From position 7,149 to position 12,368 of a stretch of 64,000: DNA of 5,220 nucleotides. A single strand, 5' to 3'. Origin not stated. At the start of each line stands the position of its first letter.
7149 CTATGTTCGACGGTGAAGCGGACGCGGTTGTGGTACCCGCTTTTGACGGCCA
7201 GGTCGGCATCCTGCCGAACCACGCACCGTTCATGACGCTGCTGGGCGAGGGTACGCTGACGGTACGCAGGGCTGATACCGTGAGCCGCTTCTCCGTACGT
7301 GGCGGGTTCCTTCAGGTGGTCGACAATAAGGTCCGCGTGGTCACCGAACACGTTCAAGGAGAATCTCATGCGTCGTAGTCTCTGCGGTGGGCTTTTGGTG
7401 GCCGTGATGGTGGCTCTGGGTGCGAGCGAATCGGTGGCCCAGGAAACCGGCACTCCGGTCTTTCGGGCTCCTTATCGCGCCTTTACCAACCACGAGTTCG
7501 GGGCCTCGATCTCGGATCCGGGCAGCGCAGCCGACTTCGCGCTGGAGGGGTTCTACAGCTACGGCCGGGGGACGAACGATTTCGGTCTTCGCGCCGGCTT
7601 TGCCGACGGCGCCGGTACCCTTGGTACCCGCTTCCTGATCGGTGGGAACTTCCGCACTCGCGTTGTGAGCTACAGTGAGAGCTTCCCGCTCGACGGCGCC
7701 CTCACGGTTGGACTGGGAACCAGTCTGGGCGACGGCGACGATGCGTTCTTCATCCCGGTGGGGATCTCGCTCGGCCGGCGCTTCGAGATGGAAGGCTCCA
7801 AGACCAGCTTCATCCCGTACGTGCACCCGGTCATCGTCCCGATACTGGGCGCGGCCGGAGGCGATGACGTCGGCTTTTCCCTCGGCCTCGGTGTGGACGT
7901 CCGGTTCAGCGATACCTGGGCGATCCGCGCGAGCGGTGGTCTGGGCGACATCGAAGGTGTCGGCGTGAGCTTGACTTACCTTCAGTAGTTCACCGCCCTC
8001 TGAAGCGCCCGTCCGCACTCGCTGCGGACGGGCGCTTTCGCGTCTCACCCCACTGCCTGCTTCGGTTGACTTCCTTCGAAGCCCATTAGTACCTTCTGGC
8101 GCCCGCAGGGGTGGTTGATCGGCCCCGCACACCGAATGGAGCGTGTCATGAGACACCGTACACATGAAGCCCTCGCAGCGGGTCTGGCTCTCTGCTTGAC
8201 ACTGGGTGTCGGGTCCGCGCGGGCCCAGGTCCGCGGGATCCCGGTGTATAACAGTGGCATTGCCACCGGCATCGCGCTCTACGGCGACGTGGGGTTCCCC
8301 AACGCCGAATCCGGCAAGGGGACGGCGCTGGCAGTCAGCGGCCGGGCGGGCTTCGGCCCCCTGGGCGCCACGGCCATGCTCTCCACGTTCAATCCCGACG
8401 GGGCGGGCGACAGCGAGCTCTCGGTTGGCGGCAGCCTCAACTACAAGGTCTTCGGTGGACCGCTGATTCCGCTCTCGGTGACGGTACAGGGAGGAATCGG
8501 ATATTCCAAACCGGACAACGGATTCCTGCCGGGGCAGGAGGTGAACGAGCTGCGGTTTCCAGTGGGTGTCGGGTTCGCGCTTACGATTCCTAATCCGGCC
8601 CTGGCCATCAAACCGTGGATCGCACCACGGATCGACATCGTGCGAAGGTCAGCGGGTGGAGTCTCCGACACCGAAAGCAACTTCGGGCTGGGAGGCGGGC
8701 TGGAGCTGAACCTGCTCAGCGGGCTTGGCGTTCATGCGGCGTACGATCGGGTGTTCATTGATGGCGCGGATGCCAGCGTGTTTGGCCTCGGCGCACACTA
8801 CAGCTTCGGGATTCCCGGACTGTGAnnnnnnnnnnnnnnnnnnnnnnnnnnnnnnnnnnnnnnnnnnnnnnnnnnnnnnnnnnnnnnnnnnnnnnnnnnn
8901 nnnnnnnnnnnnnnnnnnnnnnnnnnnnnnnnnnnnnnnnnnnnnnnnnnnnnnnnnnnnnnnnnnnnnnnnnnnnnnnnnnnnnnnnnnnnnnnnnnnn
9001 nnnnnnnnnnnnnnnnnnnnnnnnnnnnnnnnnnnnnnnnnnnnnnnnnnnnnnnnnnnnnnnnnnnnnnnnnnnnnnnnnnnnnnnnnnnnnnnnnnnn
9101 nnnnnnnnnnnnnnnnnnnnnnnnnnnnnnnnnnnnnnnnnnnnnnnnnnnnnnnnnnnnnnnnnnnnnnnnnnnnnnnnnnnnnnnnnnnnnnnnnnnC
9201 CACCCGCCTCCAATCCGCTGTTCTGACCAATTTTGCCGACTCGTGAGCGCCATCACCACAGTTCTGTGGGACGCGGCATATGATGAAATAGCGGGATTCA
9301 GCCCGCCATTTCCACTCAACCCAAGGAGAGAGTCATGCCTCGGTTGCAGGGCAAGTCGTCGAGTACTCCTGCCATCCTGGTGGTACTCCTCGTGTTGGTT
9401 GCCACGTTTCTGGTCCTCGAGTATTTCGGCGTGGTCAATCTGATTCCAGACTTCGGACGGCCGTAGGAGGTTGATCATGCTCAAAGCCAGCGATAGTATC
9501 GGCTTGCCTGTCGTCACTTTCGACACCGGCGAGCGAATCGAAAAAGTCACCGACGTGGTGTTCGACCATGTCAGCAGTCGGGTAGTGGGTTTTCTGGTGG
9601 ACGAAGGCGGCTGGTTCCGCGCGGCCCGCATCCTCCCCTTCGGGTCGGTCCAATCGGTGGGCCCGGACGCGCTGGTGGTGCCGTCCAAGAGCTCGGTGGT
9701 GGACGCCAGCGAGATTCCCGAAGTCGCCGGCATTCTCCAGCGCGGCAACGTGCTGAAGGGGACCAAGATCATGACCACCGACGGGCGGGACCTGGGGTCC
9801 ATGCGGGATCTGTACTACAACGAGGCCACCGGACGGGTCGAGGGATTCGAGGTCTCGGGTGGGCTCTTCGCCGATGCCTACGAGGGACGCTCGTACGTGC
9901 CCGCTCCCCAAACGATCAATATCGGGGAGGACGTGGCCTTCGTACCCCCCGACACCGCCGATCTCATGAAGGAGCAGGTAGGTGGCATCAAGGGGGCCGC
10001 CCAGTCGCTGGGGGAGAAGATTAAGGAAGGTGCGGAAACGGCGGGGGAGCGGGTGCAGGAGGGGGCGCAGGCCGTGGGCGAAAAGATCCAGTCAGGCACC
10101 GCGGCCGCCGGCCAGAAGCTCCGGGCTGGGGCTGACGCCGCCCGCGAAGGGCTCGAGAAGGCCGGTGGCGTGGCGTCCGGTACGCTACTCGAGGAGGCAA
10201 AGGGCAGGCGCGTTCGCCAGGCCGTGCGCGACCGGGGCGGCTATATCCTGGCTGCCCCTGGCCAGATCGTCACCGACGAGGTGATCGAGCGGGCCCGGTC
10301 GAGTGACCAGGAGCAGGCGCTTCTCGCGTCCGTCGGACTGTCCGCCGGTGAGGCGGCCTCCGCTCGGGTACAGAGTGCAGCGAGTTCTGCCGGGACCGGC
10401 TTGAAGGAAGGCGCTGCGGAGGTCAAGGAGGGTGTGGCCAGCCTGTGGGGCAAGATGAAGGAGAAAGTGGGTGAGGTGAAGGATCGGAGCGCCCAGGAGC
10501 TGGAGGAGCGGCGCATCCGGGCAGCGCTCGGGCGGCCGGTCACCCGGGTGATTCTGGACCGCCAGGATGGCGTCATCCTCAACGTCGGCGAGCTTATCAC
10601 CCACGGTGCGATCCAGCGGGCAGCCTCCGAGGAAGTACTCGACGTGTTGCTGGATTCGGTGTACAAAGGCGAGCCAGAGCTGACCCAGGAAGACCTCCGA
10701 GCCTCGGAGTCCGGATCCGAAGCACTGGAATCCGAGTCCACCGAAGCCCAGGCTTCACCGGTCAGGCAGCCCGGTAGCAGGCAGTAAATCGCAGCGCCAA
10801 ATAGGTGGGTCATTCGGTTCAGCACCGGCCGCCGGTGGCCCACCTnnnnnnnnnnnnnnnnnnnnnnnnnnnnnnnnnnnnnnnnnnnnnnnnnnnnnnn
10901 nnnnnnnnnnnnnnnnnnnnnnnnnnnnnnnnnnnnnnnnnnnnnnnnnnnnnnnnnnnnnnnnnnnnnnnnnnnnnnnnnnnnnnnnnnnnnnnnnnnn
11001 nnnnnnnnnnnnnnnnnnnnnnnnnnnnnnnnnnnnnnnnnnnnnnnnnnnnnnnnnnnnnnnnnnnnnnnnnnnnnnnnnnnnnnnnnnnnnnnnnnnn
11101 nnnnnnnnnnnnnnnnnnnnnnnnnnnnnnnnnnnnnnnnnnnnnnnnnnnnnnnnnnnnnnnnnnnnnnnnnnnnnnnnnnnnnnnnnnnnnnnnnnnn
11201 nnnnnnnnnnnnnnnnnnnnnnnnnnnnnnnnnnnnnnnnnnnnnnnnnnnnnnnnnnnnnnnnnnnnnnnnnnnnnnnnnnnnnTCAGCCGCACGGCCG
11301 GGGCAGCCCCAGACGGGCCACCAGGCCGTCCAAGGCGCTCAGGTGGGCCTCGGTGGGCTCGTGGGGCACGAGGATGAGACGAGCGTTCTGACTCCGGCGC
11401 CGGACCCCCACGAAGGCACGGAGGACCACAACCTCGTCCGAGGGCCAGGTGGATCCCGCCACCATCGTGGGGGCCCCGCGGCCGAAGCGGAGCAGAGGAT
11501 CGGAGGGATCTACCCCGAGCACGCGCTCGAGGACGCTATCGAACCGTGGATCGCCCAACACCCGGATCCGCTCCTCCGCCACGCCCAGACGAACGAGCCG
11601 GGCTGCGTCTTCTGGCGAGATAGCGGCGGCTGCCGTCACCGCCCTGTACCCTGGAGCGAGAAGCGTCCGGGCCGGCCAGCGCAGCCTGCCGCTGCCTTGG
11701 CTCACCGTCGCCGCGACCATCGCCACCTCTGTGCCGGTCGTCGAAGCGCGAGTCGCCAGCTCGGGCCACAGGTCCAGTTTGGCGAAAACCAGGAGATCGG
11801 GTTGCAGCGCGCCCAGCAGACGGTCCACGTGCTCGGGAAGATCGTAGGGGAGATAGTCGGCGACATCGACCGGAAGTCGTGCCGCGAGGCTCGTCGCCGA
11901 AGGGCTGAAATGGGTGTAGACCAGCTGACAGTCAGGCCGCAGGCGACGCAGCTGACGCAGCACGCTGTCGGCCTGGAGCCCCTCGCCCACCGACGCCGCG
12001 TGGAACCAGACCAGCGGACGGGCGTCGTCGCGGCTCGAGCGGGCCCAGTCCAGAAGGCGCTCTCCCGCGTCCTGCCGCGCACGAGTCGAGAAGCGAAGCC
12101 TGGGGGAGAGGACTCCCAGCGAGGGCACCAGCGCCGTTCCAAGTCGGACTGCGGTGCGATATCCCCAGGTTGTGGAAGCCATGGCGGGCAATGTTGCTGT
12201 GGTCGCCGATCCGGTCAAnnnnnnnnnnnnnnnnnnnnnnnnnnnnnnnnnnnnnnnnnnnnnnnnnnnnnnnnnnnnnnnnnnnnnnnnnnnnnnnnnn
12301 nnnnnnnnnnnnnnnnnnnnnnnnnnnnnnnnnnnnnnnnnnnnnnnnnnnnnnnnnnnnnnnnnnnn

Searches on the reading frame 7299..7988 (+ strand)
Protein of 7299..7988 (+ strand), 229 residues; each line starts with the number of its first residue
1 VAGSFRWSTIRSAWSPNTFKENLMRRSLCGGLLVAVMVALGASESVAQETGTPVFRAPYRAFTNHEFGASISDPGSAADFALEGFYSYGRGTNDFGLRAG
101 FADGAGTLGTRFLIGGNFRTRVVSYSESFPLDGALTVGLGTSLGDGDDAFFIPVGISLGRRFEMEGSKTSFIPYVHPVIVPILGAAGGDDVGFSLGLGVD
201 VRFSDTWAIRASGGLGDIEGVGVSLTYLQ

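Call 69: search_protein_families(library=pfam, proteins=[window:7299-7988:+])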
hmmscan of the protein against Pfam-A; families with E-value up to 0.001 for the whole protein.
window:7299-7988:+ (229 aa): 1 family
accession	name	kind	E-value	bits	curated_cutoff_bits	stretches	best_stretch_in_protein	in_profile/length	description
PF13505.12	OMP_b-brl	-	0.00021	22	28.7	1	33-218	2-155/175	Outer membrane protein beta-barrel domain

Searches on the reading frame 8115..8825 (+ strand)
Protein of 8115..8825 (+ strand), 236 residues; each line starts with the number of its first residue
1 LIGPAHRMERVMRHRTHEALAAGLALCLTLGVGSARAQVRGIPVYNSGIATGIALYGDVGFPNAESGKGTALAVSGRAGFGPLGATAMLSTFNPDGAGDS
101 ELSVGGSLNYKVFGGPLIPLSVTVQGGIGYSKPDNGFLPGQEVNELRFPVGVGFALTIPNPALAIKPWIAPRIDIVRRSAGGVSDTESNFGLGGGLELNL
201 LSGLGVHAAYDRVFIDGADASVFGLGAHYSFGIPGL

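Call 69: search_protein_families(library=pfam, proteins=[window:8115-8825:+])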
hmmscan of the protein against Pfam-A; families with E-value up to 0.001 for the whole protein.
window:8115-8825:+ (236 aa): 1 family
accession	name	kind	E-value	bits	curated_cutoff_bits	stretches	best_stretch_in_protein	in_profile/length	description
PF13505.12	OMP_b-brl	-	1.2e-06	29.3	28.7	1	81-231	20-175/175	Outer membrane protein beta-barrel domain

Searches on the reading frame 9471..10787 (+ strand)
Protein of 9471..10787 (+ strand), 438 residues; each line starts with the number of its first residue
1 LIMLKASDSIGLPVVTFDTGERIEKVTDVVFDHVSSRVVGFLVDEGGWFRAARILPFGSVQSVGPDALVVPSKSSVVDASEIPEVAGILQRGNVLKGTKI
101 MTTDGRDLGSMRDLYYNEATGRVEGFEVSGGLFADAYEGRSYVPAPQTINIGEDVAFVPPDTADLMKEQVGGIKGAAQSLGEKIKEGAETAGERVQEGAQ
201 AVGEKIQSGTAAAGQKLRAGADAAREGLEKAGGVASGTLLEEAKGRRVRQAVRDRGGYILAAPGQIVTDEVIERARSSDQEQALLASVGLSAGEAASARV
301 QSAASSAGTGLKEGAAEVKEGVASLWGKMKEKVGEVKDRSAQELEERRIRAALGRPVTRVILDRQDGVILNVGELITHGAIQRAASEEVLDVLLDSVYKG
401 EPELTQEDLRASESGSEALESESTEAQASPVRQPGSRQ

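Call 69: search_protein_families(library=pfam, proteins=[window:9471-10787:+])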
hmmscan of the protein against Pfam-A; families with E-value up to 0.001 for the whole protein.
window:9471-10787:+ (438 aa): 2 families
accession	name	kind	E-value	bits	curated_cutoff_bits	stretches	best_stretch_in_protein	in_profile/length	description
PF05239.21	PRC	-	2.4e-23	82.4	21.2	2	2-74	2-75/78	PRC-barrel domain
PF01442.23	Apolipoprotein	-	0.00076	19.7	90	0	175-230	121-176/190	Apolipoprotein A1/A4/E domain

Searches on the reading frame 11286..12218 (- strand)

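Call 69: search_protein_families(library=pfam, proteins=[window:11286-12218:-])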
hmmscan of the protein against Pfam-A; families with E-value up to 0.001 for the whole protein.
window:11286-12218:- (310 aa): 1 family
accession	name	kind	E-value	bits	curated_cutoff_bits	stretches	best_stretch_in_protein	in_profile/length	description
PF04413.22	Glycos_transf_N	-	9.1e-41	139.8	23.9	1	60-227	12-178/179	3-Deoxy-D-manno-octulosonic-acid transferase (kdotransferase)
